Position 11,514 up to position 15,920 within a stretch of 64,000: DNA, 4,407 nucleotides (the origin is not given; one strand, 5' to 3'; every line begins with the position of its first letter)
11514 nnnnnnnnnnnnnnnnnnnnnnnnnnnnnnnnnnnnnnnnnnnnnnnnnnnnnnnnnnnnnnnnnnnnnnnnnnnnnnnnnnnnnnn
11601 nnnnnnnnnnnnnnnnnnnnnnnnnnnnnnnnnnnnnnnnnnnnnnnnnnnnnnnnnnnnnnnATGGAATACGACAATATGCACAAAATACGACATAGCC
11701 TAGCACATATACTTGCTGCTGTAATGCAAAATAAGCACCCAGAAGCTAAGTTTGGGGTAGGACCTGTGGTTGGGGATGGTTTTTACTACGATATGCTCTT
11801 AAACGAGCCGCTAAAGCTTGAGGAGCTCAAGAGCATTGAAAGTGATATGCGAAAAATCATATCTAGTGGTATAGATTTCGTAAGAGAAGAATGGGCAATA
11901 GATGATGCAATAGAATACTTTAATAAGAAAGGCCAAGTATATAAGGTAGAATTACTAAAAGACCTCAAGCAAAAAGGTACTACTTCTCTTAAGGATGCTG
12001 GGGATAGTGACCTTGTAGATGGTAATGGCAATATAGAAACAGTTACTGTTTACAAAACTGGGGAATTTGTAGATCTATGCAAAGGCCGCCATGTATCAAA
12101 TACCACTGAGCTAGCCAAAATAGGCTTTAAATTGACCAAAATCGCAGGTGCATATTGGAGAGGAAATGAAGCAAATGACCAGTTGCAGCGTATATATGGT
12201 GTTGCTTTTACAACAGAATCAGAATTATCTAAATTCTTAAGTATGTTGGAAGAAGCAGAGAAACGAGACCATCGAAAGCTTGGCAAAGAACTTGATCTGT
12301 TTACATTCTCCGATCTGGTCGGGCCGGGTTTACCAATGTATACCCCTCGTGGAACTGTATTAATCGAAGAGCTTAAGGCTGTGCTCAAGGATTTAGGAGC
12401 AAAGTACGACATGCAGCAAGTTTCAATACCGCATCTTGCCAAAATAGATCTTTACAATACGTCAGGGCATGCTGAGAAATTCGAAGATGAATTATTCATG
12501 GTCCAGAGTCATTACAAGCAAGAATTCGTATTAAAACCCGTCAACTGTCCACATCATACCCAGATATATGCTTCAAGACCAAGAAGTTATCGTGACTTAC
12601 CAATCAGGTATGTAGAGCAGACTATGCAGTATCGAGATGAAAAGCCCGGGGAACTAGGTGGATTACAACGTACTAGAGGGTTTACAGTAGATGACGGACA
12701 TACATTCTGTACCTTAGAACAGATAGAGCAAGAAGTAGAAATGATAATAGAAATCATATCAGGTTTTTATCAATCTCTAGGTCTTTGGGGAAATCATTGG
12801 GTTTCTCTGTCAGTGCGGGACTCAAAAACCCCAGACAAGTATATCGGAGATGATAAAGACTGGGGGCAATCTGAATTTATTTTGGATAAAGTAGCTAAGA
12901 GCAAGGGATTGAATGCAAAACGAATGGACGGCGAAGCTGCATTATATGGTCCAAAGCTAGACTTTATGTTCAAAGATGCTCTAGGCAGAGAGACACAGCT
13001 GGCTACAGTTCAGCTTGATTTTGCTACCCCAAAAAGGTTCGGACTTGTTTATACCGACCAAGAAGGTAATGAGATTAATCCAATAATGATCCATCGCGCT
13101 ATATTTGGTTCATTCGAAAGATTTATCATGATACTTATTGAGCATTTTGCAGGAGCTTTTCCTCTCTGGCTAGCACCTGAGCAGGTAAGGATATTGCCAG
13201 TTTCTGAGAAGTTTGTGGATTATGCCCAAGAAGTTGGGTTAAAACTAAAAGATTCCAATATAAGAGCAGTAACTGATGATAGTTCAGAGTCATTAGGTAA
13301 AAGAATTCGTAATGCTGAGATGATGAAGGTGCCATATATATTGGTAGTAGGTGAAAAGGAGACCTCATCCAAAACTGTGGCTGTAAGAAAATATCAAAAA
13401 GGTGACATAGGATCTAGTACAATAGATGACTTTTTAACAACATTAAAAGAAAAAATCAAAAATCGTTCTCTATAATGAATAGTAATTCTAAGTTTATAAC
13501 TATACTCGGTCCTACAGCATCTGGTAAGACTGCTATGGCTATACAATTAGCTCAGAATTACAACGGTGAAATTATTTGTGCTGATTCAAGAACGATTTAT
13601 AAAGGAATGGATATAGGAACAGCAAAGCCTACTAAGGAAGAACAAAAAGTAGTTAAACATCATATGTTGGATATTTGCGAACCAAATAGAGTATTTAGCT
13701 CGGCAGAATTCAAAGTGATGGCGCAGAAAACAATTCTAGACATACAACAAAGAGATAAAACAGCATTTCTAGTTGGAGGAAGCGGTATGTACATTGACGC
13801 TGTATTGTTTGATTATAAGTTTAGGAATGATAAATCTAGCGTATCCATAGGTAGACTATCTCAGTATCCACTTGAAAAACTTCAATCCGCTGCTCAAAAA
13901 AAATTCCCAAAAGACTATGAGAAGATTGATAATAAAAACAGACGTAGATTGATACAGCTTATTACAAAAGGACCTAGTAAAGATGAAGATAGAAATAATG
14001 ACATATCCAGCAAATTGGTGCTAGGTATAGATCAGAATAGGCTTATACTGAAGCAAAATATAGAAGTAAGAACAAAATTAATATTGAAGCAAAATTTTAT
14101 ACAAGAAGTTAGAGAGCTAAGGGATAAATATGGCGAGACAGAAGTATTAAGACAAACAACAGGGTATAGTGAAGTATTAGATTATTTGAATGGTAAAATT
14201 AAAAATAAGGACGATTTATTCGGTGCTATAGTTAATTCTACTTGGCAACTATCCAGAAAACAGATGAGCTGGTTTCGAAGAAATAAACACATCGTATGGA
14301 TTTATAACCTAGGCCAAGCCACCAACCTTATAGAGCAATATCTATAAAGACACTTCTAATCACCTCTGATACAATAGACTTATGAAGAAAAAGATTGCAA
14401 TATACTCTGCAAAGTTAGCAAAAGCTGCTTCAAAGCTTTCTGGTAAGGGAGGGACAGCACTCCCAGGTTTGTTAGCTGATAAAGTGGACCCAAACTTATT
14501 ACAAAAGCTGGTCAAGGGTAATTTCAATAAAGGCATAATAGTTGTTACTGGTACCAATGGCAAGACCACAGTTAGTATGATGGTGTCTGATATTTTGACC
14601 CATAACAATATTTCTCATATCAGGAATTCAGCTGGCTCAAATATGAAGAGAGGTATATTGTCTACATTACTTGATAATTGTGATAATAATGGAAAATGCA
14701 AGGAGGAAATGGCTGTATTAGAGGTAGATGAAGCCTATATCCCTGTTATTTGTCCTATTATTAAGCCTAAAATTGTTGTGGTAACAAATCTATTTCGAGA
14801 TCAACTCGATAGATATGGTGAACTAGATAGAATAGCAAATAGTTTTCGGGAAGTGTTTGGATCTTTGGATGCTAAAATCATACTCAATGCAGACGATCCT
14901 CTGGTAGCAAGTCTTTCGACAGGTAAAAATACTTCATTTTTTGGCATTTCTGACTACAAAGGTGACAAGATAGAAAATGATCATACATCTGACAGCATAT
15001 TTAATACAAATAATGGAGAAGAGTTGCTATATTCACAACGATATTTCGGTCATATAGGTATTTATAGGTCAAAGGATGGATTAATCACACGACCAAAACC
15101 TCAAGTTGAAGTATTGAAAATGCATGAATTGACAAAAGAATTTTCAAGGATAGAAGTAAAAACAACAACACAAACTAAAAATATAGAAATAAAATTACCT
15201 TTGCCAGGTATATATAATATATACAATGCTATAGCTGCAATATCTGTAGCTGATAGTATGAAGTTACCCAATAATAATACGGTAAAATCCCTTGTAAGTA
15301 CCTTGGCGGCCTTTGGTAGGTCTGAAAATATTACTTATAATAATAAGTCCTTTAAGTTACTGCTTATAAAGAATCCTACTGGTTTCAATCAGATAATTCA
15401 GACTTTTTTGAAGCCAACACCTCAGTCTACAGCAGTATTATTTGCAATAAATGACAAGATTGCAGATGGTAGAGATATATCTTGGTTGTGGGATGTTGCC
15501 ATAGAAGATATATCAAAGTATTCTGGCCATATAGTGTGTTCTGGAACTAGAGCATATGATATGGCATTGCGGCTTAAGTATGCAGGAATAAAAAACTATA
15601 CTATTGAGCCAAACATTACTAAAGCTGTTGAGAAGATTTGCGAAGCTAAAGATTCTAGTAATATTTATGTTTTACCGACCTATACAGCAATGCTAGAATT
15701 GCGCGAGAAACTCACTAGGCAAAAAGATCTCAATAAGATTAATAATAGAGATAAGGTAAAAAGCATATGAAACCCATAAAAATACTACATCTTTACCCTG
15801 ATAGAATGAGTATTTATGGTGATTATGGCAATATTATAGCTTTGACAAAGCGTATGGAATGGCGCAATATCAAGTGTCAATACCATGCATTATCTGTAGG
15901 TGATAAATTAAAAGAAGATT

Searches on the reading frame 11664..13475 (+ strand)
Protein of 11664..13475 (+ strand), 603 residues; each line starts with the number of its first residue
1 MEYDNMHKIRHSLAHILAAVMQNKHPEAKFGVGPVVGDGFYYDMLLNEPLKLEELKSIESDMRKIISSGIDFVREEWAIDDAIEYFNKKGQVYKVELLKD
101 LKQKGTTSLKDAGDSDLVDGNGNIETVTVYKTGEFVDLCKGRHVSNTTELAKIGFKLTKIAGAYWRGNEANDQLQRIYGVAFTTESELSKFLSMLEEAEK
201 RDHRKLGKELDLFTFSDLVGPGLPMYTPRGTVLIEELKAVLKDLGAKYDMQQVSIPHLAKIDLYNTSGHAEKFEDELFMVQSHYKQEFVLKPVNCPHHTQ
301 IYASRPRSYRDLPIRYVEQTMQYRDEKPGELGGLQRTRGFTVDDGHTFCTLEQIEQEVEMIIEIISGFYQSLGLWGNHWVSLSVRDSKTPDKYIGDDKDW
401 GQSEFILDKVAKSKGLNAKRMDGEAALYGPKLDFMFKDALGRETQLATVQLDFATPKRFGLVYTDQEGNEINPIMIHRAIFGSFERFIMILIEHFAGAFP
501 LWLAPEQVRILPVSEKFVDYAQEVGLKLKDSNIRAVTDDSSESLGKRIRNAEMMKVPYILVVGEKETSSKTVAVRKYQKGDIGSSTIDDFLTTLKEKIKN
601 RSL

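Call 9: find_related_loci(query=window:11664-13472:+, collection=genome_contigs, flank=2500)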
Query window:11664-13472:+ (603 aa) in genome_contigs; peptide patterns used: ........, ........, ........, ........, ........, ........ (x = any residue, [..] = any of these).
599 stretches matched a pattern (row limit reached: there are more); 586 encode a relative of the query (tblastn E <= 1e-3); the best 80 are kept; 80 distinct loci.
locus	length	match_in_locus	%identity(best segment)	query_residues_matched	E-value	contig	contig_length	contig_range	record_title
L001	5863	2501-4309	93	1-603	0e+0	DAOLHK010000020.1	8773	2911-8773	MAG TPA_asm: Candidatus Saccharibacteria bacterium isolate AMR_MDS_0256 NODE_463_length_8773_cov_14.055058, whole genome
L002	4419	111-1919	80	1-603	0e+0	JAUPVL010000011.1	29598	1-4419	MAG: Patescibacteria group bacterium isolate erpe_2018_sw_30hr_WHONDRS-SW48-000095_B_bin.41 scaffold_154412, whole genom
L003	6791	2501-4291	74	8-603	0e+0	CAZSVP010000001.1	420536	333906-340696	MAG TPA_asm: uncultured Candidatus Saccharibacteria bacterium isolate SRP173033_co1_288 genome assembly, contig: NODE_9_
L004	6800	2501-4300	70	5-603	0e+0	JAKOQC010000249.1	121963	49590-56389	MAG: bacterium isolate all_maxbin.105 k201_749839, whole genome shotgun sequence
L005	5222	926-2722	69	4-601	0e+0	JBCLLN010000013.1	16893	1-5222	Candidatus Saccharimonadia bacterium isolate SLM_LV1_0208-G19 Node_13_length_16893_cov_69.882733, whole genome shotgun s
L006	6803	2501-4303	68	4-603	0e+0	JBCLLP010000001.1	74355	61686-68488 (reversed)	Candidatus Saccharimonadia bacterium isolate SLM_LV1_0208-P14 Node_1_length_74355_cov_39.569490, whole genome shotgun se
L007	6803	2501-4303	66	4-603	0e+0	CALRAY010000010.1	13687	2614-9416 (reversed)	MAG: Patescibacteria group bacterium UBA4664 isolate MiE-16apr19-257 genome assembly, contig: MiE-16apr19-C9143, whole g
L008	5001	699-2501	66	4-603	0e+0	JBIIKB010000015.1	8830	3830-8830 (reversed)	MAG: Candidatus Saccharimonadia bacterium isolate ME2001-10-09pf_3300042861_group1_bin39 Rohwer_bin1541_scaffold_9956_c1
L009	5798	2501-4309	68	1-603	0e+0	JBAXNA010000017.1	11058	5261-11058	MAG: Candidatus Saccharibacteria bacterium isolate ELA467 MAG467_17, whole genome shotgun sequence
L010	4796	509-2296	62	9-601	0e+0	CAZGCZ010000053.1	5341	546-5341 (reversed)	MAG TPA_asm: uncultured Candidatus Saccharibacteria bacterium isolate binchicken_co84_502 genome assembly, contig: k141_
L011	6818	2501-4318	61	4-601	0e+0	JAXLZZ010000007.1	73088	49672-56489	MAG: Candidatus Saccharimonadales bacterium isolate STL-PAT15 C2.224.fa-7, whole genome shotgun sequence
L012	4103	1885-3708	61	2-601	0e+0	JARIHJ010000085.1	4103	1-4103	MAG: Candidatus Saccharibacteria bacterium isolate CullarsAll.DT.35 k141_766589, whole genome shotgun sequence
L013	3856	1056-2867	61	5-602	0e+0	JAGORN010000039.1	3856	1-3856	Candidatus Saccharibacteria bacterium isolate Gw_Eff_bin_272 Gw_Eff_93996_length_3856_cov_7.390990, whole genome shotgun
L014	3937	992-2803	60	4-602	0e+0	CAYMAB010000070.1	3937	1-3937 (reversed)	MAG TPA_asm: uncultured Candidatus Saccharimonadales bacterium isolate binchicken_co54_498 genome assembly, contig: NODE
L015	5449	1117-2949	60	1-602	0e+0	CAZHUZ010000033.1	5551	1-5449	MAG TPA_asm: uncultured Candidatus Saccharibacteria bacterium isolate SRP285395_co1_275 genome assembly, contig: NODE_27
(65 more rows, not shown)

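Call 66: search_protein_families(library=ncbifam, proteins=[window:11664-13475:+], max_evalue=1e-10)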
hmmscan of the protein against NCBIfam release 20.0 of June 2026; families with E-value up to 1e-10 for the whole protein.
window:11664-13475:+ (603 aa): 10 families
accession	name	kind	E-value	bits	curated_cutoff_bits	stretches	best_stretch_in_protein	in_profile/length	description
TIGR00418.1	thrS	equivalog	1.5e-190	634.9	383.65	1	10-597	1-564/565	threonine--tRNA ligase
NF003068.0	PRK03991.1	equivalog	1.3e-68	231.9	484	1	196-600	192-594/613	threonine--tRNA ligase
NF006625.0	PRK09194.1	equivalog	6.8e-27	94.6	558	1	219-350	35-165/559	proline--tRNA ligase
TIGR00408.1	proS_fam_I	equivalog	6.2e-26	91.3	437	1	222-373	29-186/475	proline--tRNA ligase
NF008979.1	PRK12325.1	exception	6.1e-24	84.7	550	1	222-370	38-186/437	proline--tRNA ligase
TIGR00409.1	proS_fam_II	equivalog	3.9e-23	82.2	306.7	1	219-353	35-169/568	proline--tRNA ligase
NF011500.0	PRK14938.1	equivalog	1.1e-19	70.7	362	1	491-601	260-372/387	Ser-tRNA(Thr) hydrolase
TIGR00442.1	hisS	equivalog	3.6e-15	55.9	286.75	0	503-581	322-400/406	histidine--tRNA ligase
TIGR00389.1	glyS_dimeric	equivalog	2.6e-13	49.4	243.3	0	499-596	465-563/565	glycine--tRNA ligase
NF003211.1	PRK04173.1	equivalog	9.2e-12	44.5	312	0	499-576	358-436/454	glycine--tRNA ligase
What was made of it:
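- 11654..13475 (+): Shine-Dalgarno AGGAA (11654-58) and thrS (ATG 11664, stop at 13475; 603 aa). This is the regulated gene. TIGR00418 thrS scores 634.9 bits against a cut-off of 383.65 (call 66).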

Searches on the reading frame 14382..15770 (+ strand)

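Call 66: search_protein_families(library=ncbifam, proteins=[window:14382-15770:+], max_evalue=1e-10)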
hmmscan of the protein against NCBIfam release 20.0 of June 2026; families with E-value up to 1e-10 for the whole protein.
window:14382-15770:+ (462 aa): 13 families
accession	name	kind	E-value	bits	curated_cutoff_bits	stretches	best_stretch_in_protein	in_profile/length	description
NF045635.1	isoglutsynth_MurT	equivalog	3.7e-78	263.4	800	1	17-452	20-444/447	lipid II isoglutaminyl synthase subunit MurT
NF052464.1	L2IsogltmlsynMurTStaph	equivalog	2.3e-77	260.7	800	1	1-447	1-431/435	lipid II isoglutaminyl synthase subunit MurT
NF053645.1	pMurC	equivalog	5e-29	101.3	560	1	48-360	100-402/492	pseudomurein biosynthesis peptide ligase pMurC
TIGR01143.1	murF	subfamily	1.5e-21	76.9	288.6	1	43-203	67-231/418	UDP-N-acetylmuramoyl-tripeptide--D-alanyl-D-alanine ligase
NF008896.0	PRK11929.1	equivalog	1.8e-20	72.5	1023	1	44-319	598-830/965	bifunctional UDP-N-acetylmuramoyl-L-alanyl-D-glutamate--2,6-diaminopimelate ligase MurE/UDP-N-acetylmuramoyl-tripeptide--D-alanyl-D-alanine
TIGR01082.1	murC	equivalog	3.9e-18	65.8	335.1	1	40-185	93-226/449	UDP-N-acetylmuramate--L-alanine ligase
NF001126.0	PRK00139.1-4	equivalog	1.1e-17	63.8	373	0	246-342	265-362/486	UDP-N-acetylmuramoyl-L-alanyl-D-glutamate--2,6-diaminopimelate ligase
TIGR01085.1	murE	subfamily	2.8e-15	56.2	257.3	0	130-354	179-364/472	UDP-N-acetylmuramyl-tripeptide synthetase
NF053647.1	pMurD2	equivalog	2.4e-14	53.1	550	0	37-188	86-232/405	pseudomurein biosynthesis peptide ligase pMurD2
NF053648.1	pMurE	equivalog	5.3e-13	48.5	600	1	52-357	100-363/464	pseudomurein biosynthesis peptide ligase pMurE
TIGR01087.1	murD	equivalog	1.1e-12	47.8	211.95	0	43-193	100-238/441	UDP-N-acetylmuramoyl-L-alanine--D-glutamate ligase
NF008041.0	PRK10773.1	equivalog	1.9e-12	46.7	551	0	43-172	93-221/453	UDP-N-acetylmuramoyl-tripeptide--D-alanyl-D-alanine ligase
NF001124.0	PRK00139.1-2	equivalog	2.1e-12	46.5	476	0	245-322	273-350/500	UDP-N-acetylmuramoyl-L-alanyl-D-glutamate--2,6-diaminopimelate ligase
